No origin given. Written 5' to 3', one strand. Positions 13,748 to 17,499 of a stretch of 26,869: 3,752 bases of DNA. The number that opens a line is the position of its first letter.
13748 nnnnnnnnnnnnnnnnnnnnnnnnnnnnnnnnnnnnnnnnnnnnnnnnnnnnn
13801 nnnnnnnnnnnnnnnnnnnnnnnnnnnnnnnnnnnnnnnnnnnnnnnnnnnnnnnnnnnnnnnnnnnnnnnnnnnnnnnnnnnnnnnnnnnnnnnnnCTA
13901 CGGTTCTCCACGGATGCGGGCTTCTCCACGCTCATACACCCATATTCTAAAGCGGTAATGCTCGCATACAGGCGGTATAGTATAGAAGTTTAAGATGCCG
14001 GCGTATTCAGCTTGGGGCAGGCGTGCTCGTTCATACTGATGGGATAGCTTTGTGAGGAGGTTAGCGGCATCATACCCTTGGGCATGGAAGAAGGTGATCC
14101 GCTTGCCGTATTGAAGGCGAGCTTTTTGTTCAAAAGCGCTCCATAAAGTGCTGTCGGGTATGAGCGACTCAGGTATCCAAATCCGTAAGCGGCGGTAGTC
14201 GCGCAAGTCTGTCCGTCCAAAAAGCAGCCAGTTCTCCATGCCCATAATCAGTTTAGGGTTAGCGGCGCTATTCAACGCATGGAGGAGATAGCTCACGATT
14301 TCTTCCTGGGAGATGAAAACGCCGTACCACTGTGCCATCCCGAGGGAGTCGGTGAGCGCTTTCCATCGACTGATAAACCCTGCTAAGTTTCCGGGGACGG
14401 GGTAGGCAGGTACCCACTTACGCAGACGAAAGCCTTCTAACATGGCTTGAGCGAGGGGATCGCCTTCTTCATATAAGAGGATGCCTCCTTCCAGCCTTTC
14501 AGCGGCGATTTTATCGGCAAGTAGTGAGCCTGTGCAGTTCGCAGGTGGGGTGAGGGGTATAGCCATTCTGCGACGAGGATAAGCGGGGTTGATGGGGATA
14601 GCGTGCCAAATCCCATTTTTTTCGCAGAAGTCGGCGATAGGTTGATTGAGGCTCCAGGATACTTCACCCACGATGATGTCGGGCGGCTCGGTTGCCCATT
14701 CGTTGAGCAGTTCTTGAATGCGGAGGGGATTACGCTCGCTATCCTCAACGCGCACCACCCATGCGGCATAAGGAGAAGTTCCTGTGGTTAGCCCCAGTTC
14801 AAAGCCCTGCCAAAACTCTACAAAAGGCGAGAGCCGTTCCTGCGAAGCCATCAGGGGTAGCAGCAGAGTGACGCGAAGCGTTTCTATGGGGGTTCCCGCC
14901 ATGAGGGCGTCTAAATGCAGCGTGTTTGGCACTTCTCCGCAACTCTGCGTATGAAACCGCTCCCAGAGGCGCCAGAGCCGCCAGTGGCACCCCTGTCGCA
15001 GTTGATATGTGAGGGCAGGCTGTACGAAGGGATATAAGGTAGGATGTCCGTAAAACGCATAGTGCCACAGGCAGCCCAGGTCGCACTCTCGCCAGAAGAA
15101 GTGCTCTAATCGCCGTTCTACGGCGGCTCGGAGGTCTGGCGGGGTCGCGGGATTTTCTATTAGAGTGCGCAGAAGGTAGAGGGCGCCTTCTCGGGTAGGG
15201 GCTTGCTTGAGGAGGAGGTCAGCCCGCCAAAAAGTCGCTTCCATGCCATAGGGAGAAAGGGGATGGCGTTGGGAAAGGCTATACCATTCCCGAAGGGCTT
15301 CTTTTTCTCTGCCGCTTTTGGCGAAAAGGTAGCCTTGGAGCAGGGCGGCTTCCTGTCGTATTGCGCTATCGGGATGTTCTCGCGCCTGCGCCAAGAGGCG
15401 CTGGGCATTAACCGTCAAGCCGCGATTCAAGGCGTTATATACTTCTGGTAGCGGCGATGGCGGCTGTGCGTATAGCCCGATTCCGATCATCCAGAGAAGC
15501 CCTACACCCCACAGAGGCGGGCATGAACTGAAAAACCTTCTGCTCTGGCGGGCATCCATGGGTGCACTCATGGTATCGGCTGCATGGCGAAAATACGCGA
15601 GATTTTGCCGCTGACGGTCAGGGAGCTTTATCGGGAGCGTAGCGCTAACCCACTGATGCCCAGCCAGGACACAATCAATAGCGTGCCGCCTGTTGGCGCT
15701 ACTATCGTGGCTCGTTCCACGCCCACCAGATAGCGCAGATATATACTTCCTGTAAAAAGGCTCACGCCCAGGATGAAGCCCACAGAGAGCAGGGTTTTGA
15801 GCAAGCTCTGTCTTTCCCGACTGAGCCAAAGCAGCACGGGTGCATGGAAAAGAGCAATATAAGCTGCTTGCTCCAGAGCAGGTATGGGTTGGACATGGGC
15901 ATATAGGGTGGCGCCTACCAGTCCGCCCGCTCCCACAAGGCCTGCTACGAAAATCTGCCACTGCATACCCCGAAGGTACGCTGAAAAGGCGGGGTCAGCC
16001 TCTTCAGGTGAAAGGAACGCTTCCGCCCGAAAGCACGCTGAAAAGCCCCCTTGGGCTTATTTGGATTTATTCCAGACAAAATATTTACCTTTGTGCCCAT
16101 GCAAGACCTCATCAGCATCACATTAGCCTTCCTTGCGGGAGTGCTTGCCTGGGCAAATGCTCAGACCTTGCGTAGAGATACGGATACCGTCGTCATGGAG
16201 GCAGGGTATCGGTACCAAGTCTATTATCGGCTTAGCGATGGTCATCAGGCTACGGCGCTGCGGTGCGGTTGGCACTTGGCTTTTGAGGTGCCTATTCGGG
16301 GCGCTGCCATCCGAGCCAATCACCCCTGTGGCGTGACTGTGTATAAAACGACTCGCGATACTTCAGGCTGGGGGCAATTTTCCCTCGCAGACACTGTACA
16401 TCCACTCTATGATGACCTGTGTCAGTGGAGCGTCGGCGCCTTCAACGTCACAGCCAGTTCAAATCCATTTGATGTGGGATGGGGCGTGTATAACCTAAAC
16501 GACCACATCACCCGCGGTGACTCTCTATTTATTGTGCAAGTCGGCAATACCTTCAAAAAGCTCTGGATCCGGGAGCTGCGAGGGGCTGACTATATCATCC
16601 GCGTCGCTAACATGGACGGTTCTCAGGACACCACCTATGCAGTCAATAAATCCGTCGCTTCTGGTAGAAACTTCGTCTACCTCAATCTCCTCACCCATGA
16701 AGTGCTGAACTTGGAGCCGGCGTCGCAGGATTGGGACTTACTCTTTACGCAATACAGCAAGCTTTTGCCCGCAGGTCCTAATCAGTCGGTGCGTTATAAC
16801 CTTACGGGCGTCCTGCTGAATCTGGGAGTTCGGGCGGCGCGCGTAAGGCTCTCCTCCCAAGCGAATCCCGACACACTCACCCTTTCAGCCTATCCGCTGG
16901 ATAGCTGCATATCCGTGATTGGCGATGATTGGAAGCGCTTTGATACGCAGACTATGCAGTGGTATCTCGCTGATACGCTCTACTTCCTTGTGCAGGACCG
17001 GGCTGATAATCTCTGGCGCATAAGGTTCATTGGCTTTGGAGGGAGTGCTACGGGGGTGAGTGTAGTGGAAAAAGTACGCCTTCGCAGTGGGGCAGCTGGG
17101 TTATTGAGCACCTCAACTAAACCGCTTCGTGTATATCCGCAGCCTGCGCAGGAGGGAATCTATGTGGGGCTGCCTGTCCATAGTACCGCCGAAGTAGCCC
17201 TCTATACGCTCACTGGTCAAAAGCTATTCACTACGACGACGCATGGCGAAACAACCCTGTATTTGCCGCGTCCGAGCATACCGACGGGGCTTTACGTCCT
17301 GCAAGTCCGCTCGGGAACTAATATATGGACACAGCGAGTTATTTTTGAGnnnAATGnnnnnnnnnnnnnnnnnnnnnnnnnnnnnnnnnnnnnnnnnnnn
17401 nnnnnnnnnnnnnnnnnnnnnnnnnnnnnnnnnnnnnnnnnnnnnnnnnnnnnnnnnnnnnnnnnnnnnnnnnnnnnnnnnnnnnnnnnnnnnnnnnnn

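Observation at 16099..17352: T9SS-secreted tandem HmuY-like protein with His in one repeat and Met at the same position in the other: possible dual-redox hemophore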

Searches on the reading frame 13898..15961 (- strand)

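Call 3: search_protein_families(library=pfam, proteins=[window:13898-15961:-], max_evalue=1)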
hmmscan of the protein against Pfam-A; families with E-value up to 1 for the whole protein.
window:13898-15961:- (687 aa): 1 family
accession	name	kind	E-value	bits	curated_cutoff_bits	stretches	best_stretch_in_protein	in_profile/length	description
PF13432.12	TPR_16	-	0.29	12.1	32.7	1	185-230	15-57/65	Tetratricopeptide repeat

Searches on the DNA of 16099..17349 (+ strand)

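Call 81: search_rna_families(sources=[L007, L008, L014, L019, L020, L021, L022, L023, L025], threshold=gathering)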
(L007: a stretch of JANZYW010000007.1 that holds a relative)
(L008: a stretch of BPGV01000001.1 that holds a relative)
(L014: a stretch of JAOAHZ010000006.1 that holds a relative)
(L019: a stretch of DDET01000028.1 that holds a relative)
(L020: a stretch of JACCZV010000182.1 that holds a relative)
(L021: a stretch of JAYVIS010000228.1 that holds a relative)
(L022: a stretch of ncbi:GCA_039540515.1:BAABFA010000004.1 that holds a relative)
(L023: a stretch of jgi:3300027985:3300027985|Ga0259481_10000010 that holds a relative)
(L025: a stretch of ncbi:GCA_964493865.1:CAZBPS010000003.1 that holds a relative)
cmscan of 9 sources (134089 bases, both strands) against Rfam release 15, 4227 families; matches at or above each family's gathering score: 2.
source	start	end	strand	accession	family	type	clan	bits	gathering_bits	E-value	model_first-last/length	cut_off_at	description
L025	3072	3145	+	RF00005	tRNA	Gene; tRNA;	CL00001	70.4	29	5e-13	1-71/71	no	tRNA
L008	151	224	+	RF00005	tRNA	Gene; tRNA;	CL00001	69.4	29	9.8e-13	1-71/71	no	tRNA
